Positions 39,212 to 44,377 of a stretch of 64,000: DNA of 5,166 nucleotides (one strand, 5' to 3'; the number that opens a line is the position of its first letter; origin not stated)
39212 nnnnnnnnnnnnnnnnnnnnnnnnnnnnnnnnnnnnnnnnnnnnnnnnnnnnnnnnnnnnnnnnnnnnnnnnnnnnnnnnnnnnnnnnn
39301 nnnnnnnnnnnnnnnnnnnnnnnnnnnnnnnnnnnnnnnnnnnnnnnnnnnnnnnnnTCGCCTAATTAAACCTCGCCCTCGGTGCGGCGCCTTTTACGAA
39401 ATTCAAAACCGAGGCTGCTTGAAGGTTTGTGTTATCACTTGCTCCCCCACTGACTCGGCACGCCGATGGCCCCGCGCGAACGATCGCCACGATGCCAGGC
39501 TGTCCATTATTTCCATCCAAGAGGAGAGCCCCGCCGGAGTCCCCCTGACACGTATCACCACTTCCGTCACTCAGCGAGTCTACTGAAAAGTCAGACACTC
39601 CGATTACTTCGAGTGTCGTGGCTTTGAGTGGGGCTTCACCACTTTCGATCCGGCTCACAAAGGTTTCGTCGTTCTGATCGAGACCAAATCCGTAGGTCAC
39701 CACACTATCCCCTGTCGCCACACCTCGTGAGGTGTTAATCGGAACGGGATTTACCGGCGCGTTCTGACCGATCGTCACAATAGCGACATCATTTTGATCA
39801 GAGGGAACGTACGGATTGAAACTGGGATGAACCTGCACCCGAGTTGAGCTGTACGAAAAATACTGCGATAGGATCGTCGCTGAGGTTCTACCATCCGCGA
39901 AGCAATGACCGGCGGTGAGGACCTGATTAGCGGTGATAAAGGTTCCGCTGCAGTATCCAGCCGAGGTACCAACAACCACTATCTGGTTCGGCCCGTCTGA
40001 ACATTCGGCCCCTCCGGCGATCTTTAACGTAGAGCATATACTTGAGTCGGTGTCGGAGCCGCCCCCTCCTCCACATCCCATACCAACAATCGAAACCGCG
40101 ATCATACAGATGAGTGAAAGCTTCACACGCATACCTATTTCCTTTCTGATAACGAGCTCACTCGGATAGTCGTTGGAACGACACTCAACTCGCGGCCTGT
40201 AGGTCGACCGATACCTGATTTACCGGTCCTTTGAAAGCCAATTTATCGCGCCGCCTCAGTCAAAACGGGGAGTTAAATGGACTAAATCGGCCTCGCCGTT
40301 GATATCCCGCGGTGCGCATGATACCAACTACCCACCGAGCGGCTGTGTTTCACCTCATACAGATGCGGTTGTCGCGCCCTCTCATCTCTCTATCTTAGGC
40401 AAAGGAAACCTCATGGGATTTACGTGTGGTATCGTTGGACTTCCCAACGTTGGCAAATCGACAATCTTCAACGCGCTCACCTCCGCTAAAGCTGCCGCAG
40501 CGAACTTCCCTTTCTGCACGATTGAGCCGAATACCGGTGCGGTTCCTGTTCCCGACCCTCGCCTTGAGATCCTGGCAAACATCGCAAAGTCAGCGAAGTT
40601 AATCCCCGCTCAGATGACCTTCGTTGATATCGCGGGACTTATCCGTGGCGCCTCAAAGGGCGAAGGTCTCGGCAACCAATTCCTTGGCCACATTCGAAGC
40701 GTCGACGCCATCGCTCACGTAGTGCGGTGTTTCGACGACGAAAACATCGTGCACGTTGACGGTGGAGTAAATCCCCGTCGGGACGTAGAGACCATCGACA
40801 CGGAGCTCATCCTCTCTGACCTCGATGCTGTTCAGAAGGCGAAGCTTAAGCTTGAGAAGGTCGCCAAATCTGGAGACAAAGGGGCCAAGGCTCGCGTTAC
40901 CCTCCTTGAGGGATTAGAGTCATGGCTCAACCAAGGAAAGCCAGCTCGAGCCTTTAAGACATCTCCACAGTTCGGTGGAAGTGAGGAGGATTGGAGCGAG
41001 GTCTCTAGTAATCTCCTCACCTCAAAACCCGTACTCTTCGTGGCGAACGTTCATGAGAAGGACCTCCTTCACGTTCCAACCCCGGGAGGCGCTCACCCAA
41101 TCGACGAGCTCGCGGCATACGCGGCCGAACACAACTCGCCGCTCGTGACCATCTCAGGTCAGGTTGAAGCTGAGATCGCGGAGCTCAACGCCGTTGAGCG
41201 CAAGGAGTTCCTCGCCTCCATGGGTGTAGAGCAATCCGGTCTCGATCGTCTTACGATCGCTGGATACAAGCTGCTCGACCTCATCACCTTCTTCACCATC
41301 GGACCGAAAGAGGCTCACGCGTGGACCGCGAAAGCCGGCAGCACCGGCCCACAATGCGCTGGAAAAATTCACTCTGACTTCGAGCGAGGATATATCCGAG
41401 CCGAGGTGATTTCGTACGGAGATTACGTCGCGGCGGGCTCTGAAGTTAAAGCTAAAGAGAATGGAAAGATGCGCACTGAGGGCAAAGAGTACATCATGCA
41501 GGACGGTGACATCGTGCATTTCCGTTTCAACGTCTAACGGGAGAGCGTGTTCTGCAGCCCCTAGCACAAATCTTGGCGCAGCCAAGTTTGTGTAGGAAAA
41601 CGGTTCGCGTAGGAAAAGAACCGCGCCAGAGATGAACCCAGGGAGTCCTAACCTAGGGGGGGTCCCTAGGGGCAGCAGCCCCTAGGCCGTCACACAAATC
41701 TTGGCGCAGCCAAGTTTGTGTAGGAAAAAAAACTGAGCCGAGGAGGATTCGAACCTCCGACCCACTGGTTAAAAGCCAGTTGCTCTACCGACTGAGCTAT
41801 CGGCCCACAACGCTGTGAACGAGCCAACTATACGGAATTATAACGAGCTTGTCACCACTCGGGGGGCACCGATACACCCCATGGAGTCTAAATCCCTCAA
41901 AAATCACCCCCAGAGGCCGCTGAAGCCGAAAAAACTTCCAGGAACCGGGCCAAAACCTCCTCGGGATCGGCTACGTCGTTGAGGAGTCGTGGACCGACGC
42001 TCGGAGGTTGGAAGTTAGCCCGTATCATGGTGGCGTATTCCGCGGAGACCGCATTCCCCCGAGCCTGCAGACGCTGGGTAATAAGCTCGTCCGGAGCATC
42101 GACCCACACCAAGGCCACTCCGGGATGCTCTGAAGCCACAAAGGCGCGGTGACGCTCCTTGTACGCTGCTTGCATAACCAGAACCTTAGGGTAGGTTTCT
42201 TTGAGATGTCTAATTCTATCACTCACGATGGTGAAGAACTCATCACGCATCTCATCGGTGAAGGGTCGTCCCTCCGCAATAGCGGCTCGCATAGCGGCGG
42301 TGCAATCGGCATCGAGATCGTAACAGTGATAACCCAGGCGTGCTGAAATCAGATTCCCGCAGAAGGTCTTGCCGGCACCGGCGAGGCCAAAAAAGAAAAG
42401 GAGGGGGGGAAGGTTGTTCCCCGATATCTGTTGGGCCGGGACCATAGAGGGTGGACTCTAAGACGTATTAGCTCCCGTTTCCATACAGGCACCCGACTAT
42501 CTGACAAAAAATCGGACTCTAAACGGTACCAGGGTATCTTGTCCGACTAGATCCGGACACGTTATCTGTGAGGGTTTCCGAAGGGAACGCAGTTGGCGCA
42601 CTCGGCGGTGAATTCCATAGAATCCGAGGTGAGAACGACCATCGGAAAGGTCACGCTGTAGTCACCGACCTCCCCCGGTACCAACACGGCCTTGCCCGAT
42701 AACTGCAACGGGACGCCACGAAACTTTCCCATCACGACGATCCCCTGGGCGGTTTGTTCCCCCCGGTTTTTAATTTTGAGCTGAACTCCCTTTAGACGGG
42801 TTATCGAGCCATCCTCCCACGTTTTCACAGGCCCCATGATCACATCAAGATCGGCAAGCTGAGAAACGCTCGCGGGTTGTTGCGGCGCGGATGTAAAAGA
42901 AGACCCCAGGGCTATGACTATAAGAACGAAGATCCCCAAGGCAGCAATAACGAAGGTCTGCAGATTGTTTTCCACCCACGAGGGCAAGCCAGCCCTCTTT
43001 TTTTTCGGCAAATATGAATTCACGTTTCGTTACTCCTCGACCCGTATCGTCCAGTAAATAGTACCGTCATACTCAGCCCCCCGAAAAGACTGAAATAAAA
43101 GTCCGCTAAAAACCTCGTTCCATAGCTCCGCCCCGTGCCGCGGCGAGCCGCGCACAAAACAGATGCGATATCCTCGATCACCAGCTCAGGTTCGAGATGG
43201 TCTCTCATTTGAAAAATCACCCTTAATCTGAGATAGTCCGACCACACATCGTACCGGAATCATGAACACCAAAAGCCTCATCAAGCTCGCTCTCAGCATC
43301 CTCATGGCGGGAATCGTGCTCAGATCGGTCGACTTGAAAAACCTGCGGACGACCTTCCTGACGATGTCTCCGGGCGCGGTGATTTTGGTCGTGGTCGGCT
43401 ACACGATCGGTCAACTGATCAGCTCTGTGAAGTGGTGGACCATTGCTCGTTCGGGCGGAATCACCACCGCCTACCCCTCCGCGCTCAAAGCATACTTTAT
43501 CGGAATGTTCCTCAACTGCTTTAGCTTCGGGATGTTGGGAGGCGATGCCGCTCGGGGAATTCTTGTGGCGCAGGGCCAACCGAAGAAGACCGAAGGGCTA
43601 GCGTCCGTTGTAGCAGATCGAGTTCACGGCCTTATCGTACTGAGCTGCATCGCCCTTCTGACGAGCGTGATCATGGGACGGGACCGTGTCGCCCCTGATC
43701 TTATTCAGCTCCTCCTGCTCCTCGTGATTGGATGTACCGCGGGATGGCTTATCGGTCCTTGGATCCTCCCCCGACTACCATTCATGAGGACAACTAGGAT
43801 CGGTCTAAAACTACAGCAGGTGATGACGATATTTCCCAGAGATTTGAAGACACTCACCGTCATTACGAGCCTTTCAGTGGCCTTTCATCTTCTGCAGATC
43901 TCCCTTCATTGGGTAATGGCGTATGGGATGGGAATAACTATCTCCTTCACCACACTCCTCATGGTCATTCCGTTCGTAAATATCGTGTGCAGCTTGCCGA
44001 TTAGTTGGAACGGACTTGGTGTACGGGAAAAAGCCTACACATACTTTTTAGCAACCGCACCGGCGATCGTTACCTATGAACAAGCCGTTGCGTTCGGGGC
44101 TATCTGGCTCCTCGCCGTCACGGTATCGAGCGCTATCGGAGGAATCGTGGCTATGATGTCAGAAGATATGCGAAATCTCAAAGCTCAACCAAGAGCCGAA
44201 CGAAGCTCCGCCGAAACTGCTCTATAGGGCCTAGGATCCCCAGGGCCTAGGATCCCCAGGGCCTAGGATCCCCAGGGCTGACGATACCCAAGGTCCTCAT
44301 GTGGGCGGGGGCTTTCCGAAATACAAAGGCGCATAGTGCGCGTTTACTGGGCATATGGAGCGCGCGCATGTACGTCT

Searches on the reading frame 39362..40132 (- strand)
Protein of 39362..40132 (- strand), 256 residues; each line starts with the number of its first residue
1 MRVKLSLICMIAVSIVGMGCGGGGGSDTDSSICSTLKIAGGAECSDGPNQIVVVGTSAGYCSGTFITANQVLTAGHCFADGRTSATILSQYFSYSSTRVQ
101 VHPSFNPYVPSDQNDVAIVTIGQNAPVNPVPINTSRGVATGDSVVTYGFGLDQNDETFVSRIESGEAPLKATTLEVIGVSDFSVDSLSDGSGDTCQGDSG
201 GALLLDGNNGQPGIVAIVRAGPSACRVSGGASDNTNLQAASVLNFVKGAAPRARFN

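Call 10: search_protein_families(library=pfam, proteins=[window:39362-40132:-], max_evalue=0.01)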
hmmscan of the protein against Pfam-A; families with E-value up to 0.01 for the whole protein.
window:39362-40132:- (256 aa): 2 families
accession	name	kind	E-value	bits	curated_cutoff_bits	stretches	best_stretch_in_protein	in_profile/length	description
PF00089.32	Trypsin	-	2.3e-19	70.5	20.6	1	38-226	1-202/220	Trypsin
PF13365.12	Trypsin_2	-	8.3e-12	46.5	27.6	1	61-205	1-136/144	Trypsin-like peptidase domain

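Call 85: search_protein_families(library=padloc, proteins=[window:39362-40132:-], max_evalue=0.001)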
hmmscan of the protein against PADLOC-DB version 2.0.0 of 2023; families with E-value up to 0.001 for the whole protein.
window:39362-40132:- (256 aa): 3 families
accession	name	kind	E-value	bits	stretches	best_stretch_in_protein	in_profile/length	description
PDLC03855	LmuA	-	1.9e-10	38.7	1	55-218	15-170/425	-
PDLC02159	Avs1b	-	3.2e-09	32.7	1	57-155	16-111/1924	-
PDLC02960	RT-Protease_XI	-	2e-05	21.7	1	56-228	343-487/506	single gene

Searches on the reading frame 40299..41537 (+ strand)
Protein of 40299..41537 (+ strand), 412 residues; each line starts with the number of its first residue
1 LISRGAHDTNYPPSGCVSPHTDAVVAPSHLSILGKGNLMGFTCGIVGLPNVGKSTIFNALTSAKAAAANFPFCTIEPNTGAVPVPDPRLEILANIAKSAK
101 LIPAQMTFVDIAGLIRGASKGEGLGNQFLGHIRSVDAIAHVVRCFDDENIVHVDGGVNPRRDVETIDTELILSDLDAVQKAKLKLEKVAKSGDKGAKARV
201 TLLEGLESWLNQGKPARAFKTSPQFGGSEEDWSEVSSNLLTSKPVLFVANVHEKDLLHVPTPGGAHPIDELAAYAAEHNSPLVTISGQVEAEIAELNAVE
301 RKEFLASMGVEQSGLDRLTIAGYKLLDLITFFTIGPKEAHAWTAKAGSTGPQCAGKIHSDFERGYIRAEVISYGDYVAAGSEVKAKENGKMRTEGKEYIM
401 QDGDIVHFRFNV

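Call 11: search_protein_families(library=pfam, proteins=[window:40299-41537:+], max_evalue=0.01)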
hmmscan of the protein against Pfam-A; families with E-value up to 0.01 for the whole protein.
window:40299-41537:+ (412 aa): 3 families
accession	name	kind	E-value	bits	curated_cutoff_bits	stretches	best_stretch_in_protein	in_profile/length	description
PF06071.19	YchF-GTPase_C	-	7.1e-38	129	27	1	328-411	1-84/84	Protein of unknown function (DUF933)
PF01926.29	MMR_HSR1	-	4.6e-22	78.7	21.9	1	43-147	2-86/113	50S ribosome-binding GTPase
PF02421.24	FeoB_N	-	9.4e-09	35.4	27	1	43-87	3-47/156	Ferrous iron transport protein B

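Call 49: find_related_loci(query=window:40413-41534:+, collection=genome_contigs, flank=10000)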
Query window:40413-41534:+ (374 aa) in genome_contigs; peptide patterns used: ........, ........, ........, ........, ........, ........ (x = any residue, [..] = any of these).
600 stretches matched a pattern (row limit reached: there are more); 599 encode a relative of the query (tblastn E <= 1e-3); the best 80 are kept; 80 distinct loci.
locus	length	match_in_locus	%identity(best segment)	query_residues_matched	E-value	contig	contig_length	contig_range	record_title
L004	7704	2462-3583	91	1-374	0e+0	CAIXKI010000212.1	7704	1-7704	MAG: uncultured delta proteobacterium isolate Loclat_bin-13748 genome assembly, contig: bin-13748:212/257, whole genome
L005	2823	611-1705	56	1-374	4e-146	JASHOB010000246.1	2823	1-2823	MAG: Alphaproteobacteria bacterium isolate JOPF012 JOPF_A071_contig_116172, whole genome shotgun sequence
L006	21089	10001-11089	56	1-374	7e-138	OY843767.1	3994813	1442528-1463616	MAG: Pseudomonadales bacterium isolate b7de5728-8a04-444b-a201-01595008baed genome assembly, chromosome: 1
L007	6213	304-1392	56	1-374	7e-137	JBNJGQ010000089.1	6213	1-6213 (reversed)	MAG: Pseudomonadota bacterium isolate Y22_30dBSe2.bin.67 NODE_9745_length_6213_cov_17.646549, whole genome shotgun seque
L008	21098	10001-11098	58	1-374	2e-135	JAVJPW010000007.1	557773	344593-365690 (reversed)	MAG: Alphaproteobacteria bacterium isolate E1-EBD-17 k141_44400, whole genome shotgun sequence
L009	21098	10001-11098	57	1-374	9e-136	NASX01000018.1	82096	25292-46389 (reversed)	MAG: Sorangiineae bacterium NIC37A_2 contig_63, whole genome shotgun sequence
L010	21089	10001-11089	56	1-374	1e-134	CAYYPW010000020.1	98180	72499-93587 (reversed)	MAG TPA_asm: uncultured Moraxellaceae bacterium isolate SRP302895_co1_392 genome assembly, contig: NODE_422_length_98180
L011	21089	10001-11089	56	1-374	2e-134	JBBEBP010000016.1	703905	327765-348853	MAG: Pseudohongiellaceae bacterium isolate LejiaF_61_88 Lejia_F_3_length_703905_cov_54, whole genome shotgun sequence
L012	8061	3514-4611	57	1-374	5e-133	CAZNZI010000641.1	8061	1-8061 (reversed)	MAG TPA_asm: uncultured Rhodospirillaceae bacterium isolate binchicken_co84_480 genome assembly, contig: k141_435688, wh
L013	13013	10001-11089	56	1-374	3e-133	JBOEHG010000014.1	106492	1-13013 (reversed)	MAG: Cellvibrionaceae bacterium isolate PBSgam10 PBS13d_contig_922, whole genome shotgun sequence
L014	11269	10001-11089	55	1-374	9e-133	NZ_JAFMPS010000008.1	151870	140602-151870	Alcanivorax sp. 1008 NODE_8_length_151870_cov_55.510574, whole genome shotgun sequence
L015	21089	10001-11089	56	1-374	7e-133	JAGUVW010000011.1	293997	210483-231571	MAG: Pseudomonadales bacterium isolate DeMMO5_2 c_000000001658, whole genome shotgun sequence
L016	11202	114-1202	57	1-374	2e-132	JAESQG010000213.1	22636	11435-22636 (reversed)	MAG: Pseudomonadales bacterium isolate NORP220 48900, whole genome shotgun sequence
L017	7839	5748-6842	55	1-374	1e-131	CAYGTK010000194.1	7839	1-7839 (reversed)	MAG TPA_asm: uncultured Chitinophagaceae bacterium isolate ERP117304_co3_226 genome assembly, contig: NODE_13255_length_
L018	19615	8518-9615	55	1-374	4e-131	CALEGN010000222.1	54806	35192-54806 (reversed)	MAG TPA_asm: uncultured Pseudomonadaceae bacterium isolate SRR2753157_bin.43_CONCOCT_v1.1_MAG genome assembly, contig: E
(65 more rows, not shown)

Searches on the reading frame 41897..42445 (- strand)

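Call 11: search_protein_families(library=pfam, proteins=[window:41897-42445:-], max_evalue=0.01)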
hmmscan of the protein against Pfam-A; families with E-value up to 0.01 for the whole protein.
window:41897-42445:- (182 aa): 5 families
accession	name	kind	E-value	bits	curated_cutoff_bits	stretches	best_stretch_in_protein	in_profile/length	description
PF01202.28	SKI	-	2.5e-07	31.4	22.1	1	23-131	2-107/159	Shikimate kinase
PF13671.12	AAA_33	-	1.3e-06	29.2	27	1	15-148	1-143/143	AAA domain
PF13238.12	AAA_18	-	4.3e-05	24.4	29.4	1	19-131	4-113/128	AAA domain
PF01583.26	APS_kinase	-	0.00042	20.8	21.1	1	16-125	5-117/152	Adenylylsulphate kinase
PF13189.12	Cytidylate_kin2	-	0.0013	19.4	28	0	21-138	7-140/176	Cytidylate kinase-like family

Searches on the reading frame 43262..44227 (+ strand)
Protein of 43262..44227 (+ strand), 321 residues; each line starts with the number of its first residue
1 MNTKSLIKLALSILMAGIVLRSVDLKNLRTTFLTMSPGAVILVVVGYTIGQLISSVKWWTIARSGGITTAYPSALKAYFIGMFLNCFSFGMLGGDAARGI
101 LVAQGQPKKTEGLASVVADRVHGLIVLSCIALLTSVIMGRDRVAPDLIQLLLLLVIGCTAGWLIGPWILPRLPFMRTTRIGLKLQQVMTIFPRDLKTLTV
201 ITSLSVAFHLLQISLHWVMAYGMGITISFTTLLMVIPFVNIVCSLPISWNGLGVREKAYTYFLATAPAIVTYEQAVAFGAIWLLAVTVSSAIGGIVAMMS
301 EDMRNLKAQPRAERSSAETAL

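Call 11: search_protein_families(library=pfam, proteins=[window:43262-44227:+], max_evalue=0.01)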
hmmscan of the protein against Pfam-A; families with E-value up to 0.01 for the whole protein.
window:43262-44227:+ (321 aa): 1 family
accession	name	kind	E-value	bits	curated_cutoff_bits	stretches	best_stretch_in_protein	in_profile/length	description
PF03706.18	LPG_synthase_TM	-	1.3e-28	100.8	33.4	1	6-288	2-297/302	Lysylphosphatidylglycerol synthase TM region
